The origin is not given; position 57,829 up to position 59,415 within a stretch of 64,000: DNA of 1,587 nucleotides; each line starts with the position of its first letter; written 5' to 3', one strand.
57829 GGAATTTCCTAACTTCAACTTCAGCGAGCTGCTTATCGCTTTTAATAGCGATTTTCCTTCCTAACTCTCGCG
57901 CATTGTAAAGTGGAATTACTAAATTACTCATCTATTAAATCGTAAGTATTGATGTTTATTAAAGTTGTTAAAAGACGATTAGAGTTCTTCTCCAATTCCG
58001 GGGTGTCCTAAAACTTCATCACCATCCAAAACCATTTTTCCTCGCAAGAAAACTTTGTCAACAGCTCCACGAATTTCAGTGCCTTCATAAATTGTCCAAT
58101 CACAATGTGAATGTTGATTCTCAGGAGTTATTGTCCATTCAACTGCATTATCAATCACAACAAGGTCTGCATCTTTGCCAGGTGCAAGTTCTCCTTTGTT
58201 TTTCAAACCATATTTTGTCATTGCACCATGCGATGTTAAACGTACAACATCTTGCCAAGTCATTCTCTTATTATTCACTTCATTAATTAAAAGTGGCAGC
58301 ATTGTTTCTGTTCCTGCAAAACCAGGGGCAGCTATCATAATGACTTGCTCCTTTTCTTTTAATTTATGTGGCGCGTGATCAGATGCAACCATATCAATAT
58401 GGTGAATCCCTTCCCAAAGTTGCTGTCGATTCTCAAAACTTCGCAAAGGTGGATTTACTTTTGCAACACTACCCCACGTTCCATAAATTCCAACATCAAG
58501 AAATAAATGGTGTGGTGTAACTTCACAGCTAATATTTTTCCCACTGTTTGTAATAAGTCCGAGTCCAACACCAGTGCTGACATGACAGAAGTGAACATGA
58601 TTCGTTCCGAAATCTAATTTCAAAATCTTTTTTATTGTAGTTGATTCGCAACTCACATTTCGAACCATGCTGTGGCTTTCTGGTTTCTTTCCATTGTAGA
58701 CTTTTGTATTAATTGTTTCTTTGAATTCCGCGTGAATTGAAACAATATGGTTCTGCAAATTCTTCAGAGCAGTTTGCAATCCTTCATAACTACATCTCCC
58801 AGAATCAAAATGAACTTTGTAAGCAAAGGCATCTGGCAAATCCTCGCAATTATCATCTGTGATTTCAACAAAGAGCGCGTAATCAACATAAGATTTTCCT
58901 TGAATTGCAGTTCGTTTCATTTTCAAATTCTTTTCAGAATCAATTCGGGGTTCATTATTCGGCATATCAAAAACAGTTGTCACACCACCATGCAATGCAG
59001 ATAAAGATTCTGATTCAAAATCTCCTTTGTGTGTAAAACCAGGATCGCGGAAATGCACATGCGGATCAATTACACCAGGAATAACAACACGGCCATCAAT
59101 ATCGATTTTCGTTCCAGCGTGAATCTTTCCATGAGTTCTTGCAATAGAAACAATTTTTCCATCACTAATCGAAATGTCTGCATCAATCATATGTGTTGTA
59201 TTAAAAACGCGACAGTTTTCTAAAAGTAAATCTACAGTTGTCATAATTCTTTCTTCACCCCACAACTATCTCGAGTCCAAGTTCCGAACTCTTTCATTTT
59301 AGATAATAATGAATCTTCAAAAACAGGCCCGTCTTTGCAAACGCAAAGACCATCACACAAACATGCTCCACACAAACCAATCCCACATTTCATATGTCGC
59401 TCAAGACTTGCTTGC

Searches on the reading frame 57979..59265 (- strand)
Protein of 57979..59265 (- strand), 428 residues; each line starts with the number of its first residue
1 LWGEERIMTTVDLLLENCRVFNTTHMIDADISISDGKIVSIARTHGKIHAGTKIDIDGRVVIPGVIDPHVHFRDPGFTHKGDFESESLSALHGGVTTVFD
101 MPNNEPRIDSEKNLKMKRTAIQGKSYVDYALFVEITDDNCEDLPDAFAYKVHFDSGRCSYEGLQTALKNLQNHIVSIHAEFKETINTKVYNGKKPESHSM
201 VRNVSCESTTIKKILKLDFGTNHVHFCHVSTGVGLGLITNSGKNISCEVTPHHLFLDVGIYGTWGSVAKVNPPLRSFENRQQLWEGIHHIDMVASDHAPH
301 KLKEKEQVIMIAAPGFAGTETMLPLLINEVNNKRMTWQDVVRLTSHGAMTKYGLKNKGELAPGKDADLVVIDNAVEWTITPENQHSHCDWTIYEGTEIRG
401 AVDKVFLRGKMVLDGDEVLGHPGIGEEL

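Call 27: search_protein_families(library=pfam, proteins=[window:57979-59265:-], max_evalue=0.00001)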
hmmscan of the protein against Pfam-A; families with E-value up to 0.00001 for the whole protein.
window:57979-59265:- (428 aa): 2 families
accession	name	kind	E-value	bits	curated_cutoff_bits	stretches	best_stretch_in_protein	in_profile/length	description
PF01979.26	Amidohydro_1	-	1.2e-17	64.7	25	1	60-412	1-345/345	Amidohydrolase family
PF07969.17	Amidohydro_3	-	4.6e-11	43.3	29.7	1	332-395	404-468/472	Amidohydrolase family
